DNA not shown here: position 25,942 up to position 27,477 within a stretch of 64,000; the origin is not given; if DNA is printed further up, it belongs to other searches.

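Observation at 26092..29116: FRG-domain + TPR module present twice, once fused and once split: candidate undescribed defence system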

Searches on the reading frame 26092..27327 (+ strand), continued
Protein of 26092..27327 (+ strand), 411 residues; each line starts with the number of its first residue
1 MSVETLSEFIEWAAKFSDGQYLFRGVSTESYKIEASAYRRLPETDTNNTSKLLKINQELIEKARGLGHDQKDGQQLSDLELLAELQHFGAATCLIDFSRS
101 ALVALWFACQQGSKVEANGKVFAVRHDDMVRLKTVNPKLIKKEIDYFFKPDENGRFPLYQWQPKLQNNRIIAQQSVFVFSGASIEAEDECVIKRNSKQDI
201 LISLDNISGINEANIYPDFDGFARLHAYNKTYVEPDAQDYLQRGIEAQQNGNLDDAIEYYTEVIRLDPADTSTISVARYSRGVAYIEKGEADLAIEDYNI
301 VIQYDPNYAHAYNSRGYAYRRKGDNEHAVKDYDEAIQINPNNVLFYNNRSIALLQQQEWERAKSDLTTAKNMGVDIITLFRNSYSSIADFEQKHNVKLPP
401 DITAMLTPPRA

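Call 64: search_protein_families(library=padloc, proteins=[L020:2335-3006:+, L020:3590-4210:+, L020:5350-5706:+, L020:3024-3467:+, L002:6402-8423:+, L002:4207-4950:+, L005:5282-7453:+], max_evalue=0.001)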
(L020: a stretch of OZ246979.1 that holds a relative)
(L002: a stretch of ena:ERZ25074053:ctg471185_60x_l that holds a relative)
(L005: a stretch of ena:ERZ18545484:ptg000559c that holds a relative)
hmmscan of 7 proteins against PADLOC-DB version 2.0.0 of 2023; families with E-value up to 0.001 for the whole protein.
L020:2335-3006:+ (223 aa): 2 families
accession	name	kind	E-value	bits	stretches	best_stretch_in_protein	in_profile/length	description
PDLC00428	ThsB1|ThsB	-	4.6e-84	280.1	1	1-219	1-217/219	TIR-like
PDLC00438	ThsB1|ThsB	-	7e-25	86.2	1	1-219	1-204/206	TIR-like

L020:3590-4210:+ (206 aa): 1 family
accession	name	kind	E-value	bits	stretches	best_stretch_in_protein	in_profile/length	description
PDLC00431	ThsB1|ThsB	-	0.00086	17.7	0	52-100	36-84/162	TIR-like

L020:5350-5706:+ (118 aa): 4 families
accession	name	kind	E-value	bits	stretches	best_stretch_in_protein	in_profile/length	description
PDLC00431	ThsB1|ThsB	-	3e-44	149.3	1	14-117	2-105/162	TIR-like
PDLC04688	PDC-M50B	-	3.6e-42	142.3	1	14-117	2-106/162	-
PDLC00433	ThsB1|ThsB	-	1e-31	108.2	1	14-117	2-102/164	TIR-like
PDLC00418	ThsB1|ThsB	-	1.1e-10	39.6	1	13-116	3-105/155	TIR-like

L020:3024-3467:+ (147 aa): 4 families
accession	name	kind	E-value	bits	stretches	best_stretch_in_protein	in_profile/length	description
PDLC04686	PDC-M50A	-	2.8e-37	126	1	15-141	4-129/134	-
PDLC04685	PDC-M50A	-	2.3e-29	100.3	1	14-140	3-125/130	-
PDLC04687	PDC-M50A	-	2.3e-22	77.5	1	17-147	13-142/144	-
PDLC04684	PDC-M50A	-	7.6e-21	73.2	1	5-146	3-142/159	-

L002:6402-8423:+ (673 aa): 3 families
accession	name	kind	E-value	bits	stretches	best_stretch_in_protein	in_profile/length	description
PDLC00420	ThsB1|ThsB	-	2.6e-27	93.9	1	7-151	4-152/319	TIR-like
PDLC01101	PrimPol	-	5.7e-06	23.3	0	167-233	37-103/490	adaptation polymerase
PDLC01172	TPR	-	2.5e-05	21.3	0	383-429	151-198/448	TPR repeats containing protein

L002:4207-4950:+ (247 aa): 14 families
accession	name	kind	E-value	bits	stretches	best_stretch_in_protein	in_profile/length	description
PDLC04933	PDC-S15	-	5.5e-29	99.6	2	5-145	7-132/286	-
PDLC04938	PDC-S15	-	1.2e-27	95.1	1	5-238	43-262/276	-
PDLC04936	PDC-S15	-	2.3e-27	94.2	2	5-144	22-147/300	-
PDLC04937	PDC-S15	-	4e-23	80.3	1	5-240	15-242/254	-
PDLC04926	PDC-S15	-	1.7e-21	74.6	2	5-149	4-144/300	-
PDLC04927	PDC-S15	-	2.9e-20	70.5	2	75-130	66-122/422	-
PDLC04931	PDC-S15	-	3.2e-17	61.2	1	9-240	47-266/282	-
PDLC04930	PDC-S15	-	1.4e-12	45.4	1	7-126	6-114/380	-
PDLC04939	PDC-S15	-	1.9e-10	38.3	1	71-157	55-143/487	-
PDLC04929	PDC-S15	-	2.3e-10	38.8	1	4-147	3-152/308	-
PDLC04932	PDC-S15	-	2.6e-10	38.2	1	9-128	26-143/324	-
PDLC04940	PDC-S15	-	3.9e-10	37.8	1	15-150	43-182/280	-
PDLC04934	PDC-S15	-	1.6e-09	35.3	1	20-131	54-155/416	-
PDLC04935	PDC-S15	-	0.00011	19.2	1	27-129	139-228/535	-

L005:5282-7453:+ (723 aa): 16 families
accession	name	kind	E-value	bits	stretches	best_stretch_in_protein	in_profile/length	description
PDLC04933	PDC-S15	-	9.3e-13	46.3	1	105-155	74-126/286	-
PDLC04938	PDC-S15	-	1.1e-12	46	1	104-228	112-264/276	-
PDLC04936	PDC-S15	-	1.1e-11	42.7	1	105-155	89-142/300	-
PDLC04927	PDC-S15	-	7.8e-11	39.5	1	107-161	84-140/422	-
PDLC04931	PDC-S15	-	1.5e-10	39.3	1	15-231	48-269/282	-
PDLC04937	PDC-S15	-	2e-10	38.8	1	26-233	32-247/254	-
PDLC04932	PDC-S15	-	4.5e-10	37.4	1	101-145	101-145/324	-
PDLC04926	PDC-S15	-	1.4e-09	35.5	1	108-154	87-133/300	-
PDLC04940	PDC-S15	-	1.5e-09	35.8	1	104-232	118-265/280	-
PDLC02907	TPR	-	5e-07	26.6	1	374-497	582-686/864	-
PDLC04934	PDC-S15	-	1.3e-06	25.7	1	88-147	98-156/416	-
PDLC01101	PrimPol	-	2.2e-06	24.6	0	468-519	50-101/490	adaptation polymerase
PDLC01172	TPR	-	3.8e-06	24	0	330-377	150-198/448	TPR repeats containing protein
PDLC04930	PDC-S15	-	9.1e-06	22.9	1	108-144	81-117/380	-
PDLC04929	PDC-S15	-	7.9e-05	20.7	1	107-148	90-132/308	-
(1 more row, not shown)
